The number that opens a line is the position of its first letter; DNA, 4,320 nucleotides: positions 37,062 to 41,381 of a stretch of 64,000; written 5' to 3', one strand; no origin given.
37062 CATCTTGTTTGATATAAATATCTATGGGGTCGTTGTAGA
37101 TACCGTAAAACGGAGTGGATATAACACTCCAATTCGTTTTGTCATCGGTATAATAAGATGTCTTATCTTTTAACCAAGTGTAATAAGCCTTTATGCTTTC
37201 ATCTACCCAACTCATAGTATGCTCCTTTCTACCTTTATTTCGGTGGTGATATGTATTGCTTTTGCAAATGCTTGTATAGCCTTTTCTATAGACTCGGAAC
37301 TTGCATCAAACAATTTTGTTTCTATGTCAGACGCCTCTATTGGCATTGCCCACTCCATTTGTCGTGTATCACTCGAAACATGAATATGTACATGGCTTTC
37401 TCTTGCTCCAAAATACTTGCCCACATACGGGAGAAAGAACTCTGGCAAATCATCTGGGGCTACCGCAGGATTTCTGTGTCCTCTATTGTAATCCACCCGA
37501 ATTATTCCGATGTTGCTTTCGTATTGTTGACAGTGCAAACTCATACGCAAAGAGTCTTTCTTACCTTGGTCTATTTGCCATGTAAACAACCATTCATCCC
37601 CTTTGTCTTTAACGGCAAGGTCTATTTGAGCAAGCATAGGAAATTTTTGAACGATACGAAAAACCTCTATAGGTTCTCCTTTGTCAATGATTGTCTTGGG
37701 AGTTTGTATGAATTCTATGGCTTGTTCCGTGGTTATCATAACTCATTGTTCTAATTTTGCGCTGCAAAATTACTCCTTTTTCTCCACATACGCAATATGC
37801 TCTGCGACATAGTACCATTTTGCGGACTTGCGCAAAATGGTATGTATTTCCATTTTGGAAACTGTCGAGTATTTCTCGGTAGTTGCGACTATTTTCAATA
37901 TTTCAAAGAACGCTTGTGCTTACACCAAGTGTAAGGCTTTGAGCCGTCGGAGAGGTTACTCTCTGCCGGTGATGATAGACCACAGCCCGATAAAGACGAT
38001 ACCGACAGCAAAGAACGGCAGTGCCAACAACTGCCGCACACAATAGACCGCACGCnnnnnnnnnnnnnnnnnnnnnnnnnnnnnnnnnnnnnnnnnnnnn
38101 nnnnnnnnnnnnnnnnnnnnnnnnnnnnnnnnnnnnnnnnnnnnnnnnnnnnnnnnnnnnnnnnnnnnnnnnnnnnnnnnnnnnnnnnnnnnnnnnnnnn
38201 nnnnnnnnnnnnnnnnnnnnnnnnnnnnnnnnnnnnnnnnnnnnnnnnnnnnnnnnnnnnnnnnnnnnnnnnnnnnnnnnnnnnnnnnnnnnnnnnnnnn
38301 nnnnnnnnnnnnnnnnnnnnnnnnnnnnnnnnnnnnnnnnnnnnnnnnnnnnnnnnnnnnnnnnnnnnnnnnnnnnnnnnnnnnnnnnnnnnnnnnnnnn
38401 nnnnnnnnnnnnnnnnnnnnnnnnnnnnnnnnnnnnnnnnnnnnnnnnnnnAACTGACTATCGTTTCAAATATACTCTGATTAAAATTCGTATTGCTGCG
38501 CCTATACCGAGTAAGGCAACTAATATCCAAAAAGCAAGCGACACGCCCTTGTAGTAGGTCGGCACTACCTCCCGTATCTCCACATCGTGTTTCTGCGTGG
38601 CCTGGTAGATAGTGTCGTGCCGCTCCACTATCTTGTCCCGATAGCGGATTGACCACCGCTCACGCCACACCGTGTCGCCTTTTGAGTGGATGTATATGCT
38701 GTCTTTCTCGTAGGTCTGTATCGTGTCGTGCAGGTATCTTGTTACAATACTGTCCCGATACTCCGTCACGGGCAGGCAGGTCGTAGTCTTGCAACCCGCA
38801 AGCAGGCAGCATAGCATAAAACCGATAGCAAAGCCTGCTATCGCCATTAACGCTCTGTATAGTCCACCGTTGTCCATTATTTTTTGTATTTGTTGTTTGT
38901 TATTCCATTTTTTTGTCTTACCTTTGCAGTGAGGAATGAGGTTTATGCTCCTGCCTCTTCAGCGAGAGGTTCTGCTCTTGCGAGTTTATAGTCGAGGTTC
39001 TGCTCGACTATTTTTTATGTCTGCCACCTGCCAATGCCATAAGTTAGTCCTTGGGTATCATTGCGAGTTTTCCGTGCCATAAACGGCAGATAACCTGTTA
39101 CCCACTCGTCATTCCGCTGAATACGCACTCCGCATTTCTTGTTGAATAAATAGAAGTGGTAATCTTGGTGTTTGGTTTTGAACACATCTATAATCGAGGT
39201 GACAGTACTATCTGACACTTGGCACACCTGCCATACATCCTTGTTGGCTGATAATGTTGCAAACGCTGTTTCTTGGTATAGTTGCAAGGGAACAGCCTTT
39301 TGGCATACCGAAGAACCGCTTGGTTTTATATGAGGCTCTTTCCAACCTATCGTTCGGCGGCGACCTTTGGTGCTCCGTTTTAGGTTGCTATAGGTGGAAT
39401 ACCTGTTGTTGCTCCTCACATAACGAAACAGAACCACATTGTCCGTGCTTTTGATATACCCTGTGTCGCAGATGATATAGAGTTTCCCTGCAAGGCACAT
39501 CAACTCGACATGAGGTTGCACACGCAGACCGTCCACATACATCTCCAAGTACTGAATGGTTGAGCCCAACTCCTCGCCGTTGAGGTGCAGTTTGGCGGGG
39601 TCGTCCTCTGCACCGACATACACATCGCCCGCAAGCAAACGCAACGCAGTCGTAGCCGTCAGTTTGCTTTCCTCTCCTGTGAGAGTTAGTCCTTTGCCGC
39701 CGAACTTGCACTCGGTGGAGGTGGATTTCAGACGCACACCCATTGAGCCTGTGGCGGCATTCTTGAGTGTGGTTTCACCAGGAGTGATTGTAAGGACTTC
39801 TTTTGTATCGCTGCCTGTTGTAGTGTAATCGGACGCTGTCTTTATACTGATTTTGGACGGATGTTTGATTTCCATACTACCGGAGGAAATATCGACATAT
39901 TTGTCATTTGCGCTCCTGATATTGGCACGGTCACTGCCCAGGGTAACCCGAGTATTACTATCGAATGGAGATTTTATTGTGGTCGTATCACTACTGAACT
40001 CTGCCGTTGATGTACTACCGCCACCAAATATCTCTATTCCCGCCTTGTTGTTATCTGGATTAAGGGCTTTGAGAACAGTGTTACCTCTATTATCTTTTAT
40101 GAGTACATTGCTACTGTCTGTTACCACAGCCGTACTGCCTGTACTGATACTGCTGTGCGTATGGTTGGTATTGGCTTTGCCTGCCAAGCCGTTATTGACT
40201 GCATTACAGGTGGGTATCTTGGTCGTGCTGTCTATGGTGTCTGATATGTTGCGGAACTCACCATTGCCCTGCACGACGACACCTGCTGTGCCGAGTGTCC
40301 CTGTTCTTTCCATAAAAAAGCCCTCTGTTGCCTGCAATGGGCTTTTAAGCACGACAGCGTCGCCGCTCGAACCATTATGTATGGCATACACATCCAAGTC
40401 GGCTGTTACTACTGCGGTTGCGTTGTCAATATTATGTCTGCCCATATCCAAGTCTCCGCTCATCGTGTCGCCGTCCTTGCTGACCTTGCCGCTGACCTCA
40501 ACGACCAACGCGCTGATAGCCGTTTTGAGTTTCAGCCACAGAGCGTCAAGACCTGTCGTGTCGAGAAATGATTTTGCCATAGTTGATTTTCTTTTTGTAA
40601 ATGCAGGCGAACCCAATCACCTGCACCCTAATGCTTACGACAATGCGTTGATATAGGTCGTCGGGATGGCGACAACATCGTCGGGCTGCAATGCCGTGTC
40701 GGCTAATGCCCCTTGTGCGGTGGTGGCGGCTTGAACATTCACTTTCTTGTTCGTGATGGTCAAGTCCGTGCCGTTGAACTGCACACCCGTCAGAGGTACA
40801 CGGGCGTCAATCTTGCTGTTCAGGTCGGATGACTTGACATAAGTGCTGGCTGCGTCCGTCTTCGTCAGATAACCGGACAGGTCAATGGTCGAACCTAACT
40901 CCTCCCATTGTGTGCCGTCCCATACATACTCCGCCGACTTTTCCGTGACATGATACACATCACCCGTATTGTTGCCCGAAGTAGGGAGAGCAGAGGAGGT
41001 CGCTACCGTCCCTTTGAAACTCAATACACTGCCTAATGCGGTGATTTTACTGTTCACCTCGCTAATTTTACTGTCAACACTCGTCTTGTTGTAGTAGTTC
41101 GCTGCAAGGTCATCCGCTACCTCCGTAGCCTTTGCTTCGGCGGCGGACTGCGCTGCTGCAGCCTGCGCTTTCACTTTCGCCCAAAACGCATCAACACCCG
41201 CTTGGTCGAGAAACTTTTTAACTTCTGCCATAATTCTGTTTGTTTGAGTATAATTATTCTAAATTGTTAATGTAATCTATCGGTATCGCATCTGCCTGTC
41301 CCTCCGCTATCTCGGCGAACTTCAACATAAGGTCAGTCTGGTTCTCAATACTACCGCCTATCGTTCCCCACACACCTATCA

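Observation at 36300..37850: Low-GC two-gene moron (unknown 175-aa protein plus a DUF1828/1829-like protein) inserted inside the lysis cassette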

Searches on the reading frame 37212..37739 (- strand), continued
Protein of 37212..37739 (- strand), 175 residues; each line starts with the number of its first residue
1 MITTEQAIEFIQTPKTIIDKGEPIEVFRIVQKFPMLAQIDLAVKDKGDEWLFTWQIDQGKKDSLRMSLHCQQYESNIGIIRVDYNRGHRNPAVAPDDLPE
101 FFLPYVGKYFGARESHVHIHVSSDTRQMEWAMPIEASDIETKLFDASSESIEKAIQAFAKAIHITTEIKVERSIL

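Call 76: search_protein_families(library=pfam, alignment_id=A2, max_evalue=10)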
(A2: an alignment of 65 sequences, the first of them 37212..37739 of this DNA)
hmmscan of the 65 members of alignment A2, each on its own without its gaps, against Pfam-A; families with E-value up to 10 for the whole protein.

A. member 1, window:37212-37739:- (175 aa): 2 families
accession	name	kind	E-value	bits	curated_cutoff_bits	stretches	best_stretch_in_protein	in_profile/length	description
PF22398.1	DUF6978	-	2.6e-15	57.3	29.6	1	3-164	2-133/133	Family of unknown function (DUF6978)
PF19117.5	Mim2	-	0.11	12.6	27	1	101-116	21-36/45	Mitochondrial import 2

B. families by the number of members that match (of 65 scanned): 25 families
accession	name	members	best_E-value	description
PF22398.1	DUF6978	65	2e-24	Family of unknown function (DUF6978)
PF19305.4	MmgE_PrpD_C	7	0.02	MmgE/PrpD C-terminal domain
PF22393.2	MLPTv-like_HTH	3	0.018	MLPTv-like, helix-turn-helix domain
PF06648.16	AcMNPV_Ac75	2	0.028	Autographa californica nuclear polyhedrosis virus (AcMNPV), Ac75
PF24353.1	DUF7513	2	0.029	Domain of unknown function (DUF7513)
PF19117.5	Mim2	2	0.11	Mitochondrial import 2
PF17048.11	Ceramidse_alk_C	1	0.018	Neutral/alkaline non-lysosomal ceramidase, C-terminal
PF24639.1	DUF7634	1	0.026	Domain of unknown function (DUF7634)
PF05171.18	HemS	1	0.028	Haemin-degrading HemS.ChuX domain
PF24506.1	KNTC1_N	1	0.053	KNTC1, N-terminal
PF09246.16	PHAT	1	0.058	PHAT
PF20126.4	TumE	1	0.086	Toxin TumE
PF20923.2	COMMD9_HN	1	0.1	COMMD9, helical N-terminal domain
PF18559.7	Exop_C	1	0.12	Galactose-binding domain-like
PF25179.1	LMF1_C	1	0.12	Lipase maturation factor C-terminal domain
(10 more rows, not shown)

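Call 83: search_dna_similar(query=window:37212-37739:-, collection=phages, mode=protein, max_rows=25)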
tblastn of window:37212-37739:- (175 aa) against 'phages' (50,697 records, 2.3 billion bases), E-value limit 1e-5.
No match.

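Call 89: search_protein_families(library=ncbifam, proteins=[window:37212-37739:-], max_evalue=0.01)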
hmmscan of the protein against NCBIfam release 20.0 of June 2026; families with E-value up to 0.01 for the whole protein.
window:37212-37739:- (175 aa): 0 families

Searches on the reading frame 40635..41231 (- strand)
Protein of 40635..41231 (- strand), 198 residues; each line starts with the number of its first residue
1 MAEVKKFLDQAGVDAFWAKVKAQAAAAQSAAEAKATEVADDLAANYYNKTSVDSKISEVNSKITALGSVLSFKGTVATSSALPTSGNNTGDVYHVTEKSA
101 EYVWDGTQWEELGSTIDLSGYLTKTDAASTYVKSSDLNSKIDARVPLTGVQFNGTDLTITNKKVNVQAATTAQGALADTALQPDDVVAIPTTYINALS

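Call 15: search_protein_families(library=phrogs, proteins=[window:40635-41231:-], max_evalue=0.0001)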
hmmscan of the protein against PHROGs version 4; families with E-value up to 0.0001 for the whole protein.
window:40635-41231:- (198 aa): 5 families
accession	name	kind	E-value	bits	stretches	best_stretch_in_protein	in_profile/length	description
phrog_3904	-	tail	8.8e-09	35.2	1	66-115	624-673/1086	tail fiber protein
phrog_15437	-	tail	2e-07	31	1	65-114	133-180/656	tail fiber protein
phrog_16233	-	tail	1.5e-06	27.3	1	26-165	139-274/1357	tail fiber protein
phrog_13666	-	unknown function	8.6e-06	26.5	1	71-129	12-60/145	-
phrog_24103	-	unknown function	5.1e-05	24.4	0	26-130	87-187/197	-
